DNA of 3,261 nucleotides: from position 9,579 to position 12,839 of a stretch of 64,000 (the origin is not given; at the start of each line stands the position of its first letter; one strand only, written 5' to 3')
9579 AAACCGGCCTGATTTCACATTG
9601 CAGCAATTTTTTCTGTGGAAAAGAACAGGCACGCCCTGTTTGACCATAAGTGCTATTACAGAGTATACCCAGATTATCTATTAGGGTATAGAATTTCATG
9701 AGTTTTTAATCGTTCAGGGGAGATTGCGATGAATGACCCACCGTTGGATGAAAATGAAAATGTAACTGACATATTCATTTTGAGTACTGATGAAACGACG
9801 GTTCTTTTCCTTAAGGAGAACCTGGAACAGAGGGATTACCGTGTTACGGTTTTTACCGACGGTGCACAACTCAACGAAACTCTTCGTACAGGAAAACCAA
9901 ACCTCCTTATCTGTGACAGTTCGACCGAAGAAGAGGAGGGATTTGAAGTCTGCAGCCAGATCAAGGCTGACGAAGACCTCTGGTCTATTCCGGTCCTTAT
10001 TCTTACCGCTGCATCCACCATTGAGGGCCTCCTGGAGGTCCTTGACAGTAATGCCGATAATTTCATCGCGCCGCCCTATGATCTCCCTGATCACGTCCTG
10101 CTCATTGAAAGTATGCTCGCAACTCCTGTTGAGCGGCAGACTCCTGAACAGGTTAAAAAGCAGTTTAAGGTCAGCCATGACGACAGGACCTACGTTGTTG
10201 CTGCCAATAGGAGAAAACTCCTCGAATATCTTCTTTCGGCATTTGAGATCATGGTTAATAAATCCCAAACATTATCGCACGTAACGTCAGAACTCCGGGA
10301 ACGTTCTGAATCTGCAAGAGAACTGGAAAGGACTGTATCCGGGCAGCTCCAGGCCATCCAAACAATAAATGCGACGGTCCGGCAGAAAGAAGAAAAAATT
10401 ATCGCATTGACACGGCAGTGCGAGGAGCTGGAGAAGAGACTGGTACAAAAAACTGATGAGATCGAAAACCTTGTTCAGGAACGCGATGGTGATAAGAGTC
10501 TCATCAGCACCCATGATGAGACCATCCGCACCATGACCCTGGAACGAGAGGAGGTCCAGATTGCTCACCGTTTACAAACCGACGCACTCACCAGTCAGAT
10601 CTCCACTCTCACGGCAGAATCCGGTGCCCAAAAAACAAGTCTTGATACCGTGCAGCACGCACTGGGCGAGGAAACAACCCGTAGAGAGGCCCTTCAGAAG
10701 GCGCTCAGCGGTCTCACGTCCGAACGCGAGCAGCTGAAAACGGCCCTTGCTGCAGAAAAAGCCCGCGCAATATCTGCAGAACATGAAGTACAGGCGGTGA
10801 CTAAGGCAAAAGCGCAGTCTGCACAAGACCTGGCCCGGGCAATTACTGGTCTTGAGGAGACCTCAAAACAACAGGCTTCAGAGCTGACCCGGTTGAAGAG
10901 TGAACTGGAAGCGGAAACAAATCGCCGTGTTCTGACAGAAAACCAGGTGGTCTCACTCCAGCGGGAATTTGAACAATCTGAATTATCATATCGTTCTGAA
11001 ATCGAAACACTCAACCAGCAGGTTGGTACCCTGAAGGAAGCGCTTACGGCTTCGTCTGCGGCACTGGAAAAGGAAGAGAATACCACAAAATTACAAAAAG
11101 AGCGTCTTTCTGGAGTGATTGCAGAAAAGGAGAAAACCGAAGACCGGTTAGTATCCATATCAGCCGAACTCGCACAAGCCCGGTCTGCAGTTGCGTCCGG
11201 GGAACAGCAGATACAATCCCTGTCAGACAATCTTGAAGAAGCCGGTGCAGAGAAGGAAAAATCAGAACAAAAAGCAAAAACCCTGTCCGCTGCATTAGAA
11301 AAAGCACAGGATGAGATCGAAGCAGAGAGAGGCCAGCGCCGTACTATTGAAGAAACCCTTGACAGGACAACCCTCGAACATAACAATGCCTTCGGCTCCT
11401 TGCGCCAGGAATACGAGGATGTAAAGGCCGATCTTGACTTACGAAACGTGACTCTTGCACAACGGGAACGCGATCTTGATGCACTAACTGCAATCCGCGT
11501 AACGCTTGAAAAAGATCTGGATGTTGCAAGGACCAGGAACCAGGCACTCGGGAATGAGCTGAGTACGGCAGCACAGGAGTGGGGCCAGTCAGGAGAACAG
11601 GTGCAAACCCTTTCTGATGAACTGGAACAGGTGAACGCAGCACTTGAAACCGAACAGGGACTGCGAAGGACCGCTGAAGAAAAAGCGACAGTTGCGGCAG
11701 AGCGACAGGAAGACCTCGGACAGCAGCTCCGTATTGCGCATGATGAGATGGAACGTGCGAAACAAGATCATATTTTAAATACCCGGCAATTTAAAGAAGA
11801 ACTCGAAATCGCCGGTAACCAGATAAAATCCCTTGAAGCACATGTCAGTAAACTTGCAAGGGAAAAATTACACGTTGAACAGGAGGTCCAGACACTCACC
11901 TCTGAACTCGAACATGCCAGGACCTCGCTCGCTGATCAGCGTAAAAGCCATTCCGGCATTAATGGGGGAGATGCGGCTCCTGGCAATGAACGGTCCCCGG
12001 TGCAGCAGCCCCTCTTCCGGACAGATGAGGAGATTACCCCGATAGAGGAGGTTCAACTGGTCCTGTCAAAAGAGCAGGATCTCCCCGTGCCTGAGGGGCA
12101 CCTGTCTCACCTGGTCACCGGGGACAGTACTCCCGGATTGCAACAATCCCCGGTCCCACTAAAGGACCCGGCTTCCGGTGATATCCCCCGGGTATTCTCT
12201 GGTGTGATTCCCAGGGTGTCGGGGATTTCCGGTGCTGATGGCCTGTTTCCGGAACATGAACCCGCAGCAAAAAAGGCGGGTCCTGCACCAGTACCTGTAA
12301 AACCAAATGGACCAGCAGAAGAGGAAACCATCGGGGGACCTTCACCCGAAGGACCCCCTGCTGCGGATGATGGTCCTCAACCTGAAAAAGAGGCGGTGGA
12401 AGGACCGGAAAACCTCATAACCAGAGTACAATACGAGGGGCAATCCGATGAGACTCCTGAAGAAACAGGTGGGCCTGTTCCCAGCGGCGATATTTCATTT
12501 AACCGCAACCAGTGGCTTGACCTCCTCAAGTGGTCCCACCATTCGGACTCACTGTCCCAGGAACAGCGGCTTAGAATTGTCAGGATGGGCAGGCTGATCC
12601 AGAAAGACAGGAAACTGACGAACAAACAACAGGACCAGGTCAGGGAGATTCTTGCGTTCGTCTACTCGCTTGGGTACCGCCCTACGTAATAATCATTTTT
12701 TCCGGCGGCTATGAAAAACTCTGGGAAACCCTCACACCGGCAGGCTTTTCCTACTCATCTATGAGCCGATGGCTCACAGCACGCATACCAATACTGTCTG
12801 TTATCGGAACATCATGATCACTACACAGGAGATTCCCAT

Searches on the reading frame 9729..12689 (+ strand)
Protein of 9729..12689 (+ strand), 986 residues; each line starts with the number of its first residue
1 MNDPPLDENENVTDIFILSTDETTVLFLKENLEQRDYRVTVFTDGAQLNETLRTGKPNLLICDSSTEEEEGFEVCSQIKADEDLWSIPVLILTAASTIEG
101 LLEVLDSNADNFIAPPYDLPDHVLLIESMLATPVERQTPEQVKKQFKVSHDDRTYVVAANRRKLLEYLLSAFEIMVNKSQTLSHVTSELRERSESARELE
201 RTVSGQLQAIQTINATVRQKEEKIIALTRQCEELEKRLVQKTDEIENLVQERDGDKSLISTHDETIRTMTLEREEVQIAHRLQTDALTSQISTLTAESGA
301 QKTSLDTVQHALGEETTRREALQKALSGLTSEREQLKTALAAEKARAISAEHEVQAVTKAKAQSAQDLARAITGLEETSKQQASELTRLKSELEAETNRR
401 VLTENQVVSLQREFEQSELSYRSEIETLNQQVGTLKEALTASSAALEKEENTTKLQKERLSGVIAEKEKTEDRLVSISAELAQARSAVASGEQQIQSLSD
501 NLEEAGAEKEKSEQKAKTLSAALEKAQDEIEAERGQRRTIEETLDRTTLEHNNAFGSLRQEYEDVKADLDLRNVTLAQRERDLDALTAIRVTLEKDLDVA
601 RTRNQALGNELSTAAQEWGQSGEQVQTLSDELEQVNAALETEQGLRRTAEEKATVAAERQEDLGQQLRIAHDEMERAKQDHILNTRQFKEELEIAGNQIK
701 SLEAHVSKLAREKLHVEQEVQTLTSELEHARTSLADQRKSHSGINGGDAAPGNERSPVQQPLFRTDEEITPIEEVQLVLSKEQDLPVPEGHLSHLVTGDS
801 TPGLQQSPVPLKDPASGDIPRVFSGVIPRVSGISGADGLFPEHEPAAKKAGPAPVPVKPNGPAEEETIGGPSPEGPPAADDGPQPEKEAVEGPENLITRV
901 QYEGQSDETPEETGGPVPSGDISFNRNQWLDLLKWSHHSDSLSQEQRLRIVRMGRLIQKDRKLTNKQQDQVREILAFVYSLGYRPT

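Call 90: search_protein_families(library=pfam, proteins=[window:9729-12689:+], max_evalue=0.00001)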
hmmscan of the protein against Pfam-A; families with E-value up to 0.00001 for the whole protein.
window:9729-12689:+ (986 aa): 1 family
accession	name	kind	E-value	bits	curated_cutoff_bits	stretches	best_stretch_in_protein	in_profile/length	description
PF00072.30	Response_reg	-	1.5e-13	51.3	30.2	1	16-120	2-104/111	Response regulator receiver domain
